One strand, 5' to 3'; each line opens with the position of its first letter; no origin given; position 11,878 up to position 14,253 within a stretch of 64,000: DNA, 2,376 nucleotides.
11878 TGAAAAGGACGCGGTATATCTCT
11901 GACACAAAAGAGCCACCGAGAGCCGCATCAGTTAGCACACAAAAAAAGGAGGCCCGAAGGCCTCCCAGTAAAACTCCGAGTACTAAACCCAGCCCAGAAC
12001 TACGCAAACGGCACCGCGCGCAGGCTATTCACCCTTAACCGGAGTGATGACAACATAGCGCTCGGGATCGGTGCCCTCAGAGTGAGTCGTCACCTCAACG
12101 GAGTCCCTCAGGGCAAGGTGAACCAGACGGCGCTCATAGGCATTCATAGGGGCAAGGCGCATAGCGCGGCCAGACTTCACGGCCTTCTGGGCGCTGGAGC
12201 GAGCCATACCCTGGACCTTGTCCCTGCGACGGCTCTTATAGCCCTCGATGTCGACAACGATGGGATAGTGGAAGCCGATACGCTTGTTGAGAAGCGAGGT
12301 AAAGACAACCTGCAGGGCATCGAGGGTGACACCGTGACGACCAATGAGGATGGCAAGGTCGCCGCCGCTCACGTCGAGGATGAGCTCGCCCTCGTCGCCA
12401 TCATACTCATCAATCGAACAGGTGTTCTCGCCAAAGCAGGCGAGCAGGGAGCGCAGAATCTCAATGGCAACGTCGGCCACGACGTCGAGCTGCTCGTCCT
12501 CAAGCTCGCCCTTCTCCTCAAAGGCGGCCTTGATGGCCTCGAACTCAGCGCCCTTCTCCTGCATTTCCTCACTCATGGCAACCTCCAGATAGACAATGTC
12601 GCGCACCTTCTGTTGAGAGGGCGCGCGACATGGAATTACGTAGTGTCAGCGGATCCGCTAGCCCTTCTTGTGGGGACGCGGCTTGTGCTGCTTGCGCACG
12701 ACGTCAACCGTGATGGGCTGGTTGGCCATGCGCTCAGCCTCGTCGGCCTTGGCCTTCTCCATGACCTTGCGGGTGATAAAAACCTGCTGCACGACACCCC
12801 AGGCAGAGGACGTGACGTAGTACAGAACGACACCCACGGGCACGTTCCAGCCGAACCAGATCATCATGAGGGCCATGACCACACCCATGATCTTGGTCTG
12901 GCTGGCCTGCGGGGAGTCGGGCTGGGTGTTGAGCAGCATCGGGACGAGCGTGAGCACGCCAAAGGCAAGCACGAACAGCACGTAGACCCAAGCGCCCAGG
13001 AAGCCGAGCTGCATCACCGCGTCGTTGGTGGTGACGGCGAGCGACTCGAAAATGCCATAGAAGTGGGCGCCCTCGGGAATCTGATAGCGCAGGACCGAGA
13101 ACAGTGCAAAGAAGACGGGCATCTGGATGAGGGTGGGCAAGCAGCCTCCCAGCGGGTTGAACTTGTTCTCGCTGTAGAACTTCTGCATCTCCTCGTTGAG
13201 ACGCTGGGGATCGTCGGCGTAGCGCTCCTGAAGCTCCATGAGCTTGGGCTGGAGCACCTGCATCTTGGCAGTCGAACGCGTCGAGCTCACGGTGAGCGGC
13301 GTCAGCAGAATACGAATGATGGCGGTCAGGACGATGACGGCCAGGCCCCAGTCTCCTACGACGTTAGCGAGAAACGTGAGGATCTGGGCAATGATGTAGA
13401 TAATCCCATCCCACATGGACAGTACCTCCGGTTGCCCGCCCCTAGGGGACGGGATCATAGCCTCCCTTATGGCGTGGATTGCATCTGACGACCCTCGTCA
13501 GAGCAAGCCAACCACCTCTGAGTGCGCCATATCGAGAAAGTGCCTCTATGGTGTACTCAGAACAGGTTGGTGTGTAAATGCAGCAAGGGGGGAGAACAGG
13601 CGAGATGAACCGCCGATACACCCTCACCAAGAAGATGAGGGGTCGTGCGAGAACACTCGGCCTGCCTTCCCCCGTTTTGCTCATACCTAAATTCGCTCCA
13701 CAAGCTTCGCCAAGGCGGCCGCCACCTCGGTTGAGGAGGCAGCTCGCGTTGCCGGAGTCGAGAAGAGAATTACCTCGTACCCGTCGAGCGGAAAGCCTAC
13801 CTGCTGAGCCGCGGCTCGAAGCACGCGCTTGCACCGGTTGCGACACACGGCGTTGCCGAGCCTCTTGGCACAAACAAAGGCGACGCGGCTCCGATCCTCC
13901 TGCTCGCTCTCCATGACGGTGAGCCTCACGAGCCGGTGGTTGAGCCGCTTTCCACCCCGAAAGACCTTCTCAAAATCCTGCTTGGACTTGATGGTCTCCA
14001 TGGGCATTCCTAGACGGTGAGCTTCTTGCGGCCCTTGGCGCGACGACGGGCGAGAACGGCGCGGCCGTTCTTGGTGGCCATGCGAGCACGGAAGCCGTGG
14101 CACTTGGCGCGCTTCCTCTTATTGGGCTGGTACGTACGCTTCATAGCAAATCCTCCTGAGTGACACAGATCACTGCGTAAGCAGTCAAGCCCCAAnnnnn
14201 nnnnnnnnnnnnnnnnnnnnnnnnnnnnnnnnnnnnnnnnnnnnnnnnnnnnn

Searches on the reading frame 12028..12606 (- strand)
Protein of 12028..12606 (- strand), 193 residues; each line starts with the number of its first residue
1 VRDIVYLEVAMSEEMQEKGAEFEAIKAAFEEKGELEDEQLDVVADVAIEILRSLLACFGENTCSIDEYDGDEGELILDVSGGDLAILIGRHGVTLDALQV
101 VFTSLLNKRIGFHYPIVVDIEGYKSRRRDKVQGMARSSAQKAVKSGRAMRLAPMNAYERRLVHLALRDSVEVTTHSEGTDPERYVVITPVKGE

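Call 89: search_protein_families(library=ncbifam, proteins=[window:12028-12606:-], max_evalue=0.00001)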
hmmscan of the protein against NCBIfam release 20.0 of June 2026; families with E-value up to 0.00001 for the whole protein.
window:12028-12606:- (193 aa): 1 family
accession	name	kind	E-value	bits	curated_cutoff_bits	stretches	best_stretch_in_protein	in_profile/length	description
NF041568.1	Jag_EloR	equivalog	5.7e-36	124.4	145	1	46-189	61-203/203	RNA-binding cell elongation regulator Jag/EloR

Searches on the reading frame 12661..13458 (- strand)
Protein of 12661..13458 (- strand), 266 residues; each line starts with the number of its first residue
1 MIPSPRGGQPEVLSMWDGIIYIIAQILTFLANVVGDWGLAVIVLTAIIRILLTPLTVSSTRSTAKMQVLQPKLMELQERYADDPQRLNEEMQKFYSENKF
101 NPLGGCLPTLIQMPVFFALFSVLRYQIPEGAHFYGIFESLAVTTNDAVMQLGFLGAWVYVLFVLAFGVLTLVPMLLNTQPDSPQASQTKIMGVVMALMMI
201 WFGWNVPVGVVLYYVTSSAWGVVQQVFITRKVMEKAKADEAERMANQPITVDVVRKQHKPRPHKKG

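Call 61: search_protein_families(library=pfam, proteins=[window:12661-13458:-], max_evalue=0.000001)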
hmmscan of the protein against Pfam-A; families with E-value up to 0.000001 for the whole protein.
window:12661-13458:- (266 aa): 1 family
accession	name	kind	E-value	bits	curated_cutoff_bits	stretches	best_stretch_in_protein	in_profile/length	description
PF02096.25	60KD_IMP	-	3.8e-53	180.2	35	1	37-230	1-163/163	60Kd inner membrane protein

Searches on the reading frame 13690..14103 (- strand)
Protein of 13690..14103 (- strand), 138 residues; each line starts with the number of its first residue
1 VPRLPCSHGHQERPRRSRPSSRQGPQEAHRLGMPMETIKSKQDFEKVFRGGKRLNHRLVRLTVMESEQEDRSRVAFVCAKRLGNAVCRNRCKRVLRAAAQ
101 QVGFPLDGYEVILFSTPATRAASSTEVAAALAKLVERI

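Call 89: search_protein_families(library=ncbifam, proteins=[window:13690-14103:-], max_evalue=0.00001)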
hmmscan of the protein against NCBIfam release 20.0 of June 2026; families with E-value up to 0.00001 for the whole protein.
window:13690-14103:- (138 aa): 1 family
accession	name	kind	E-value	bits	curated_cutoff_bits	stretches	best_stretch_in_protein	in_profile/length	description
TIGR00188.1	rnpA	equivalog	8.3e-16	58.2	38.35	1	36-138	5-107/111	ribonuclease P protein component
